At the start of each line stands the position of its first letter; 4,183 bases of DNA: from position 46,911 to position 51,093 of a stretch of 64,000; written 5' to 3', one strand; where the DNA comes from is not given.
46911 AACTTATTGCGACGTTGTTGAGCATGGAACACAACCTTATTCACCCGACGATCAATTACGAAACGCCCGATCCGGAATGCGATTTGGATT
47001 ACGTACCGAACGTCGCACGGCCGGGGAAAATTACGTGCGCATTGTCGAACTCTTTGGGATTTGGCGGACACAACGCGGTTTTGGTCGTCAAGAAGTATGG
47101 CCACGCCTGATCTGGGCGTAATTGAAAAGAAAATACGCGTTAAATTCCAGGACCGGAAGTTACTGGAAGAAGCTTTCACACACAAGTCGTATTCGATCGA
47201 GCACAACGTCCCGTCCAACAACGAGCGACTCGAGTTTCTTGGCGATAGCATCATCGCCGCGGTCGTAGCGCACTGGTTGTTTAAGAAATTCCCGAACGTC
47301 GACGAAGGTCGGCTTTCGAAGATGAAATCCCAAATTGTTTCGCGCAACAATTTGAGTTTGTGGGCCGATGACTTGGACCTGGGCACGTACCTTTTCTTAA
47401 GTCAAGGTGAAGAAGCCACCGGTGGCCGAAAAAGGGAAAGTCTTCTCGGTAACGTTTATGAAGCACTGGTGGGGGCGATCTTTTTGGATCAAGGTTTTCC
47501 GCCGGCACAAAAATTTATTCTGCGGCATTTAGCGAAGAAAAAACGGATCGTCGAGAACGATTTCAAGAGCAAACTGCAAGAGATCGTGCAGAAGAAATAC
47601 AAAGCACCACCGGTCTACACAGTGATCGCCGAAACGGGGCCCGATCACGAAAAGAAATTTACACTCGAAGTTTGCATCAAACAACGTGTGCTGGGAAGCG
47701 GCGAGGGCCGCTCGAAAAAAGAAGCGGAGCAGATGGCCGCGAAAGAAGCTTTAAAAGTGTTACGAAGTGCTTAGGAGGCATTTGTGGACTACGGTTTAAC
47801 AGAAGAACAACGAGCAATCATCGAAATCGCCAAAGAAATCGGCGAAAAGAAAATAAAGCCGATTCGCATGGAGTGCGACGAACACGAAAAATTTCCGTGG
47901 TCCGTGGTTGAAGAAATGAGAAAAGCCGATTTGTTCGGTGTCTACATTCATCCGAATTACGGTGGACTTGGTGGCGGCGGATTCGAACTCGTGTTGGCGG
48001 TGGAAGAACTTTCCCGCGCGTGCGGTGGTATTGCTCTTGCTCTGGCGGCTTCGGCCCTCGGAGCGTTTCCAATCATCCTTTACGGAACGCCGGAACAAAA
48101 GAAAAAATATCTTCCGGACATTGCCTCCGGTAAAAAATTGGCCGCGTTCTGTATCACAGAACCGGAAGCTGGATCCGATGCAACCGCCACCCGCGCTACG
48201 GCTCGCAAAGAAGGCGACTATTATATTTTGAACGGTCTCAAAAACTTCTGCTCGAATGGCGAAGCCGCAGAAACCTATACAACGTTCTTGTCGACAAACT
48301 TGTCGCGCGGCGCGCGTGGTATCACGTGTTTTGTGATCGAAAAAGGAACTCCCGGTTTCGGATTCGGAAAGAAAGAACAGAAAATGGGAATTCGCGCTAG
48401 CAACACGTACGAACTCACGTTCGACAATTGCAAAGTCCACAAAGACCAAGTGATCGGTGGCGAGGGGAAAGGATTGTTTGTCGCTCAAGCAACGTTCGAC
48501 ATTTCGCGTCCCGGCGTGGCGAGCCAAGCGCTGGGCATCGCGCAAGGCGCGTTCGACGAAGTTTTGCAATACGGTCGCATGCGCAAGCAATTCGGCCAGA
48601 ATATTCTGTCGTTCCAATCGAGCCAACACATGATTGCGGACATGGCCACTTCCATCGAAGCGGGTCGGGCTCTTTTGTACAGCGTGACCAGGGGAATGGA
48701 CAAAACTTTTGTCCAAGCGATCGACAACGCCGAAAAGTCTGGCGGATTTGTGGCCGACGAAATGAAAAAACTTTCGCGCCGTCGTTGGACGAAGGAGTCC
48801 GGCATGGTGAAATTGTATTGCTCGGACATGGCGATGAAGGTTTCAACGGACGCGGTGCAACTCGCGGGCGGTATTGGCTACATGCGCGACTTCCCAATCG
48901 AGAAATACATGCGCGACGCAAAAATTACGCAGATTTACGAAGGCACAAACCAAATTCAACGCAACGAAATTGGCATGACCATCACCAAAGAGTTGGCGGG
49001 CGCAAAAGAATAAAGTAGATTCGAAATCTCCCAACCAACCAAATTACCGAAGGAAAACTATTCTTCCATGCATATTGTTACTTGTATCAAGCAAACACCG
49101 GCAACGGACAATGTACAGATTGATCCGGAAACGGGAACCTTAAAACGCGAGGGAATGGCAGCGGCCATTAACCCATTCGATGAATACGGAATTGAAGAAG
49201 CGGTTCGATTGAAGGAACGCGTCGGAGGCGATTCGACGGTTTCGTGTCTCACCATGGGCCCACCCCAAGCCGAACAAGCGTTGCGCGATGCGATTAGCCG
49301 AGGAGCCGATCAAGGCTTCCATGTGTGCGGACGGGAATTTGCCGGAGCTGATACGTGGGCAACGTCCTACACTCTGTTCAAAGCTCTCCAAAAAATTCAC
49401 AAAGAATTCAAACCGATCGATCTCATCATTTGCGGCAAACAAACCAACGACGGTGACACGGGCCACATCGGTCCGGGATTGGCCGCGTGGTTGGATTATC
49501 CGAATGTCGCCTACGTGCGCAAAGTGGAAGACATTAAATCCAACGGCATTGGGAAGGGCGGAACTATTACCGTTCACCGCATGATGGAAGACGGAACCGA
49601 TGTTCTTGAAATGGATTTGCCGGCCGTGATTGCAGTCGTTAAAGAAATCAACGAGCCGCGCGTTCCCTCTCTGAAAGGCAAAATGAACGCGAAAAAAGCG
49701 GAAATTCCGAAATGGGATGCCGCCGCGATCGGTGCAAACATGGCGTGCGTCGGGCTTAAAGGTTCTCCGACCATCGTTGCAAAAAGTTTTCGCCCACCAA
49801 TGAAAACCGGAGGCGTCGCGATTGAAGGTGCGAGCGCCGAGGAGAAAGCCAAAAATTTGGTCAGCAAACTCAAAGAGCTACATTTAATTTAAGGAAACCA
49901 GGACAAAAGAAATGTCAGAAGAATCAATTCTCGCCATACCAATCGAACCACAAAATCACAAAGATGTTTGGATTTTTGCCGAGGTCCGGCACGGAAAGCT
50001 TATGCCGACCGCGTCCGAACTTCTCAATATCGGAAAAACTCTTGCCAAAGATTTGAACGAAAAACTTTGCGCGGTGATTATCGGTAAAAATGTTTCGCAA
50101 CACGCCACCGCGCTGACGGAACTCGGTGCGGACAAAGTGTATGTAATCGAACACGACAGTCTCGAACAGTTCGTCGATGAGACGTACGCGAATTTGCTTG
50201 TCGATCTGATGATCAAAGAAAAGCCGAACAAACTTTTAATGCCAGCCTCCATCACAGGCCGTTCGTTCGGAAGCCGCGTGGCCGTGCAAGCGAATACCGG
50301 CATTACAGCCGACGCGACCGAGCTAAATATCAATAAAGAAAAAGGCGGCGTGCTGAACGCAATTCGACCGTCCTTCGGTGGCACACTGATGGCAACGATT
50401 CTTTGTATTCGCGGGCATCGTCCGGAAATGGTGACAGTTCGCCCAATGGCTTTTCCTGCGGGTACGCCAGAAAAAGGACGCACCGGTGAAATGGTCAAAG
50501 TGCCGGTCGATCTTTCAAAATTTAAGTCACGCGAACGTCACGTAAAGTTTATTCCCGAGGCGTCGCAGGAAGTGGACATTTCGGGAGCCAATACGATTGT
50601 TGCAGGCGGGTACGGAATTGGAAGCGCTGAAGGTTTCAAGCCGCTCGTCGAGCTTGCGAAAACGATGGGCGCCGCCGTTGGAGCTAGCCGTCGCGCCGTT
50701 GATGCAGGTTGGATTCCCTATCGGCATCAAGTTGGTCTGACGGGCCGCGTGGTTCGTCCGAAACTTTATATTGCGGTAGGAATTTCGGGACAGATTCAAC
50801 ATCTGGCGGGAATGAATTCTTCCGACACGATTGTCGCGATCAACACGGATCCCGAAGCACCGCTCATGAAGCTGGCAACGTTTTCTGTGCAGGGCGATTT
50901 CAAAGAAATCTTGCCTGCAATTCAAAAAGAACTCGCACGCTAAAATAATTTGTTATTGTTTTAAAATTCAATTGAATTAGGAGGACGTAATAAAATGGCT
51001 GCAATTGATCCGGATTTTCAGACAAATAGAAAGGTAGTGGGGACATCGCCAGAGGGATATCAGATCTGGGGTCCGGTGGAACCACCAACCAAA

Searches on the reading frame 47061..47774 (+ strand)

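Call 42: search_protein_families(library=pfam, proteins=[window:47061-47774:+], max_evalue=0.00001)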
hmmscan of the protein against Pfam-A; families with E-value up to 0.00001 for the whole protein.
window:47061-47774:+ (237 aa): 4 families
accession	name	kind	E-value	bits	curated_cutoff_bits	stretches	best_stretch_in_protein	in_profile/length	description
PF14622.11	Ribonucleas_3_3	-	6.6e-39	133.4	35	1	31-159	1-126/128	Ribonuclease-III-like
PF00636.31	Ribonuclease_3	-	6.1e-22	78.8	27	1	55-145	1-102/102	Ribonuclease III domain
PF00035.32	dsrm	-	9.1e-20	71.4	23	1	169-234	2-66/66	Double-stranded RNA binding motif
PF14709.13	DND1_DSRM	-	3.2e-07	31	25.7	1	169-234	4-79/80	double strand RNA binding domain from DEAD END PROTEIN 1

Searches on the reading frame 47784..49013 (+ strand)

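Call 47: search_protein_families(library=pfam, proteins=[window:47784-49013:+], max_evalue=0.00001)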
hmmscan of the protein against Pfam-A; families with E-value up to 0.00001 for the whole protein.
window:47784-49013:+ (409 aa): 5 families
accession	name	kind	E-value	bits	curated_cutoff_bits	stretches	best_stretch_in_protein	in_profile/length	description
PF00441.29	Acyl-CoA_dh_1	-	2e-41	142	22.4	1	228-399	1-148/150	Acyl-CoA dehydrogenase, C-terminal domain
PF02771.21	Acyl-CoA_dh_N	-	2.3e-31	108.9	22.9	1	6-117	1-113/113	Acyl-CoA dehydrogenase, N-terminal domain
PF02770.24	Acyl-CoA_dh_M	-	1.7e-22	79.9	33.3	1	121-216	1-97/97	Acyl-CoA dehydrogenase, middle domain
PF08028.16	Acyl-CoA_dh_2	-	5.3e-18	66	22.7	1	245-389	3-133/134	Acyl-CoA dehydrogenase, C-terminal domain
PF22924.1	ACOX_C_alpha1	-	3e-07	30.8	27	1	261-391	27-159/169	Acyl-CoA oxidase, C-alpha1 domain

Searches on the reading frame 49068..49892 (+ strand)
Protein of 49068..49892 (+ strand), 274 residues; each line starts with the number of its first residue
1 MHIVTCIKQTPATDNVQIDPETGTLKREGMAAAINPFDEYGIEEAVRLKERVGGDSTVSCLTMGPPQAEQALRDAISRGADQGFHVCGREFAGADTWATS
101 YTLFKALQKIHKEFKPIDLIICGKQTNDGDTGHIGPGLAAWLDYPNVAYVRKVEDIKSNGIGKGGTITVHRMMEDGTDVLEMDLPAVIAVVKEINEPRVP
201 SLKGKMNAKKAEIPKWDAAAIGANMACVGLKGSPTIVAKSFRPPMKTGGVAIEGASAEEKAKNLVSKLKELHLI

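Call 47: search_protein_families(library=pfam, proteins=[window:49068-49892:+], max_evalue=0.00001)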
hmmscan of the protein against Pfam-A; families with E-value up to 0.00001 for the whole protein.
window:49068-49892:+ (274 aa): 1 family
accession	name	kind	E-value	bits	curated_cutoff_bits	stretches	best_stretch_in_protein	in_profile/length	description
PF01012.27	ETF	-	2.6e-41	141.9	26.7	1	23-220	2-180/181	Electron transfer flavoprotein domain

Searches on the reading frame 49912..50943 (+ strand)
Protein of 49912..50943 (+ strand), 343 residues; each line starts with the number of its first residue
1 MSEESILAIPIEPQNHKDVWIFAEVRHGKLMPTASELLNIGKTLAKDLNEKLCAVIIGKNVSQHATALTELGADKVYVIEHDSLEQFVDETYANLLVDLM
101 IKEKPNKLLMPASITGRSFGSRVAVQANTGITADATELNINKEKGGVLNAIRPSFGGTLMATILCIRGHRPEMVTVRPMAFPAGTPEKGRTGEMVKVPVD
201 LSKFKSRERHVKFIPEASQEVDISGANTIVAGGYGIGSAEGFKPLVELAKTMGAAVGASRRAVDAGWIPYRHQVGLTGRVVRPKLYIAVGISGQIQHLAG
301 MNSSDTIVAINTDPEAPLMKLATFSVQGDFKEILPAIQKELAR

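Call 47: search_protein_families(library=pfam, proteins=[window:49912-50943:+], max_evalue=0.00001)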
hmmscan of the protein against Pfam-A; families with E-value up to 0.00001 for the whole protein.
window:49912-50943:+ (343 aa): 2 families
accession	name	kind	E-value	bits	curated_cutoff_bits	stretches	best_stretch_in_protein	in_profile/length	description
PF01012.27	ETF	-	6.3e-38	130.8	26.7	1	19-200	1-179/181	Electron transfer flavoprotein domain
PF00766.25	ETF_alpha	-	5.5e-34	116.4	27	1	222-302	1-81/81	Electron transfer flavoprotein FAD-binding domain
